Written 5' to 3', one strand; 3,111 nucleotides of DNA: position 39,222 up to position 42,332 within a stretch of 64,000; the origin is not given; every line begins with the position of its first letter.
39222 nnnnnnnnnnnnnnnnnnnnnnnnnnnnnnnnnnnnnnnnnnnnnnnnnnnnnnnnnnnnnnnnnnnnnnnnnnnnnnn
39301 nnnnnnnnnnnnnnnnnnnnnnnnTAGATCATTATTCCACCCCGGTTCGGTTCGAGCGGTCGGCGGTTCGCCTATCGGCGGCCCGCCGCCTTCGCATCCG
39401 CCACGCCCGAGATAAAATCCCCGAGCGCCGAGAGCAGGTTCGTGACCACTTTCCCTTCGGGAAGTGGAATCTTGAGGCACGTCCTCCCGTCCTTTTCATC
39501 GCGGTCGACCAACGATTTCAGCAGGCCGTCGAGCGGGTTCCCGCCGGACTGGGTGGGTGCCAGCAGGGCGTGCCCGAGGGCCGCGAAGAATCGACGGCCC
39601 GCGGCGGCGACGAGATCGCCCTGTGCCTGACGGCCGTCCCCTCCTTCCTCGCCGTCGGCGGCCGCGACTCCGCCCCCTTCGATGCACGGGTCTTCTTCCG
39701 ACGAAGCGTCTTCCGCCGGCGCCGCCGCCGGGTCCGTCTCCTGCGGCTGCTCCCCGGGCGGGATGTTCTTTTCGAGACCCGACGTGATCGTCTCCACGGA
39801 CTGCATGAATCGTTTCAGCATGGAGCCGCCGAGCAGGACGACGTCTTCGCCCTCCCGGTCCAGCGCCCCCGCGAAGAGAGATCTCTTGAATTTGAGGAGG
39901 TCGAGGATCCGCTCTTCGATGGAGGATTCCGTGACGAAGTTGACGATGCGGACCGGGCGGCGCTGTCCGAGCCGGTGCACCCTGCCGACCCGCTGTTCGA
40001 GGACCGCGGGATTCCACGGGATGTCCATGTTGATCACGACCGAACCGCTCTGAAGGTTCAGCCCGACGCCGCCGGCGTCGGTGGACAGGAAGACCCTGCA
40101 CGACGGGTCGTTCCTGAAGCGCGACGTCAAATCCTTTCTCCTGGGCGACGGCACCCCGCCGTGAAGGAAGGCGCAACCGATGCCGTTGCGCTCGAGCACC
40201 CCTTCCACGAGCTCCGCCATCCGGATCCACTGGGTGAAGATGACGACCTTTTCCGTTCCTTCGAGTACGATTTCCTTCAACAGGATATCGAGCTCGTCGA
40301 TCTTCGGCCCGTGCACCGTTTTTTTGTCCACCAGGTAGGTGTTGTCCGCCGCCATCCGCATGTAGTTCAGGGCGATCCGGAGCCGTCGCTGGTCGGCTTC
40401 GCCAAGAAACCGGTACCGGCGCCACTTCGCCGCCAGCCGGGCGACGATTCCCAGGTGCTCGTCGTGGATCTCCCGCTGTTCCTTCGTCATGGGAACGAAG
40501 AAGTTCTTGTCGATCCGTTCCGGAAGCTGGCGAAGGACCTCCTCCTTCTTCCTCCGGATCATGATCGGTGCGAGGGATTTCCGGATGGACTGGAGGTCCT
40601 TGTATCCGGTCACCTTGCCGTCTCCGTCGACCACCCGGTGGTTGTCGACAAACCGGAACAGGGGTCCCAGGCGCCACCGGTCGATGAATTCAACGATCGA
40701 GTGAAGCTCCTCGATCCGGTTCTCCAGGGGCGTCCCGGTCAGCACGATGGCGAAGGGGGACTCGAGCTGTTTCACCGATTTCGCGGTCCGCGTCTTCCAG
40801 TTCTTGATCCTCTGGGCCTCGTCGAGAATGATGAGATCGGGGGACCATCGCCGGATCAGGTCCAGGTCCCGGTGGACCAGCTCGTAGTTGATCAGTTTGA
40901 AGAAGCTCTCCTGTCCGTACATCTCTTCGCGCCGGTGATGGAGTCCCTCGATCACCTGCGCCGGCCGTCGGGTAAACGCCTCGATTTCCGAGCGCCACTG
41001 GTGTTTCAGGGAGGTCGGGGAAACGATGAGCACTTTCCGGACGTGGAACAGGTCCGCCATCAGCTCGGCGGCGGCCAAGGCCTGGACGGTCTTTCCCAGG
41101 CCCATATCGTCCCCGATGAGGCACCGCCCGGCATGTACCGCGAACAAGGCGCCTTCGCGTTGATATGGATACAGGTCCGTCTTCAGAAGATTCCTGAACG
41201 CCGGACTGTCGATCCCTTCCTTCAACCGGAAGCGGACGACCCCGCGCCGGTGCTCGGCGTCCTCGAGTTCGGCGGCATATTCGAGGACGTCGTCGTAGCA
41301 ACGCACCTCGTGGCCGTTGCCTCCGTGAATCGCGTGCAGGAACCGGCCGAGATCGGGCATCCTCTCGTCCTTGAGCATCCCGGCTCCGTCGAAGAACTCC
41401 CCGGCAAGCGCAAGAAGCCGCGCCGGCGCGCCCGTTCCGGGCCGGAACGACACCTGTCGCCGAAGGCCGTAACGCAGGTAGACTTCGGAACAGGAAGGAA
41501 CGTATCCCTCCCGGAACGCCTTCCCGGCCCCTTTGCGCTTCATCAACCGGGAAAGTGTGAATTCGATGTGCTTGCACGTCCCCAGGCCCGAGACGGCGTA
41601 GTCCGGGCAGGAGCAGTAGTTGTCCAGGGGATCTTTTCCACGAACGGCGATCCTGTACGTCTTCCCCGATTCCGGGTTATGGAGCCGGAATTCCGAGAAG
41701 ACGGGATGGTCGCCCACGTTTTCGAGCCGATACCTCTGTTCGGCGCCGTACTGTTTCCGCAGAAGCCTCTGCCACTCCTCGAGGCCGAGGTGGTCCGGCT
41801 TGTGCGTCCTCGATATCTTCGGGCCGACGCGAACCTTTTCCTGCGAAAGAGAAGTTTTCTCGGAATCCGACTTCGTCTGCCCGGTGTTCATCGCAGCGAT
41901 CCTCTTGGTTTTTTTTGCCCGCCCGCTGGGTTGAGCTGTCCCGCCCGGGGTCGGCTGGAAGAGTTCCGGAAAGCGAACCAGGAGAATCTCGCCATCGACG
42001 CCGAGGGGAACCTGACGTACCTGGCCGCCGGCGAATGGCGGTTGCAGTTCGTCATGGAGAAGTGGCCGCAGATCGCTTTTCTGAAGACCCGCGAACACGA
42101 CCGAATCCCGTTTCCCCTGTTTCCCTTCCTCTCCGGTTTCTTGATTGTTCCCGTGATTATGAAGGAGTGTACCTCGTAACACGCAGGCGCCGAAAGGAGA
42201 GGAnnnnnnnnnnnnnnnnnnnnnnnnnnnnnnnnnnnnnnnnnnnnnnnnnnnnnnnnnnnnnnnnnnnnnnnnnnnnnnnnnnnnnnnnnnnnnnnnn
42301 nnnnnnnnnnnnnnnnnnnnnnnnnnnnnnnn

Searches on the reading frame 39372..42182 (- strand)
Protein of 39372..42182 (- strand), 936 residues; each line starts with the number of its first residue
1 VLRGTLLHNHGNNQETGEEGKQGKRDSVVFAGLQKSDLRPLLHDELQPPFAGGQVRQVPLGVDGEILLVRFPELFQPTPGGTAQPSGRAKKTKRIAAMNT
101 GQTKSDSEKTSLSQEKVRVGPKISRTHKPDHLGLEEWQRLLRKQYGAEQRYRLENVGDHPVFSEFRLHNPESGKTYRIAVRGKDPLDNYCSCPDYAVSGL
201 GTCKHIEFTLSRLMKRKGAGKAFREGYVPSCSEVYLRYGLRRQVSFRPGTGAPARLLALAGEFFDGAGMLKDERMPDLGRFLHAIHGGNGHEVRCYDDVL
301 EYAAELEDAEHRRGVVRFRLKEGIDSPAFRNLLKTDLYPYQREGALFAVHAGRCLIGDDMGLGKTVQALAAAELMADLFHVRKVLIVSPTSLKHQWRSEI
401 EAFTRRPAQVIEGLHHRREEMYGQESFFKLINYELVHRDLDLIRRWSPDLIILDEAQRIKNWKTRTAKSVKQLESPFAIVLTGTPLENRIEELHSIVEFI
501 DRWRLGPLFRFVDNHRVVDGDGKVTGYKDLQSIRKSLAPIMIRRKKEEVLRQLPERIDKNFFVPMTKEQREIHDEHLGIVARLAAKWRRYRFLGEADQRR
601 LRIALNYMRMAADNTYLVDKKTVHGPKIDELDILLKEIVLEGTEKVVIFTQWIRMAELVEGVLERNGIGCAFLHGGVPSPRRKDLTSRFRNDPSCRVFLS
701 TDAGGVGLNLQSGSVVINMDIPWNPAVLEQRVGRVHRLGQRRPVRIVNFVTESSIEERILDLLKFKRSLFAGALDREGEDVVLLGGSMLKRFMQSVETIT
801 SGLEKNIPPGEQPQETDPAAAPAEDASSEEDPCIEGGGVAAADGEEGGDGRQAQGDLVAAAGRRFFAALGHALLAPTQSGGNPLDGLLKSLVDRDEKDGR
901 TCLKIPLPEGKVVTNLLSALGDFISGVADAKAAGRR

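Call 79: search_protein_families(library=ncbifam, proteins=[window:39372-42182:-], max_evalue=0.00001)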
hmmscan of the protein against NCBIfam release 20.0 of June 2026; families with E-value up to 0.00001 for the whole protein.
window:39372-42182:- (936 aa): 19 families
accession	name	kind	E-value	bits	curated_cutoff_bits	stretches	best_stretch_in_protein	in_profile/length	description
NF058637.1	helic_SCO1167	equivalog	1.9e-68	231.4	1200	1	332-779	465-914/932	SCO1167/SCO6262 family helicase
NF053675.1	pilus_reg_Snf2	equivalog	2.2e-67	228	1100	1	354-776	606-1010/1029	pilus expression-regulating Snf2 family helicase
NF038317.1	DISARM_DrmD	equivalog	1.2e-42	146.3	610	2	628-761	487-637/1021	DISARM system SNF2-like helicase DrmD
NF038318.1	DISARM_DrmD_b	equivalog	4.9e-39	134.1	950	2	688-775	482-568/868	DISARM system SNF2-like helicase DrmD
NF041790.1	anti-phage_ZorD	equivalog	3.4e-38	131.2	1500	2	439-746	718-1032/1035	type I Zorya anti-phage system protein ZorD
NF041062.1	DpdE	equivalog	7.7e-32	110.2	500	2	639-769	539-675/1048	protein DpdE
NF042964.1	phospholipD_antiphage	equivalog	7.9e-32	110.5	1100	2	677-763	729-815/895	phospholipase D-like domain-containing anti-phage protein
NF003426.0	PRK04914.1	equivalog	5.4e-22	77.9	576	2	632-759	483-612/959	RNA polymerase-associated protein RapA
NF008394.0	PRK11192.1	equivalog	2.9e-11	42.8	507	1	633-741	237-344/441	ATP-dependent RNA helicase SrmB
NF053631.1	RNA_helic_CshA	equivalog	6.4e-11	41.8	646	1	616-754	210-345/434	degradosome RNA helicase CshA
NF008744.0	PRK11776.1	equivalog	2.7e-10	39.4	524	1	641-741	240-339/460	ATP-dependent RNA helicase DbpA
NF002340.1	PRK01297.1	equivalog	6.1e-09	35.2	564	1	628-741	234-346/372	ATP-dependent RNA helicase RhlB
NF053636.1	DDHlcsCsdAPsy1082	equivalog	5e-08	31.9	890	1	632-740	231-339/512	DEAD/DEAH box helicase CsdA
NF053711.1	RNA_heli_RhlE1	exception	4.3e-07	29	750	1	637-741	238-341/434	RNA helicase RhlE1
NF008642.0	PRK11634.1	equivalog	8.9e-07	27.7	989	1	638-795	240-390/628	DEAD/DEAH family ATP-dependent RNA helicase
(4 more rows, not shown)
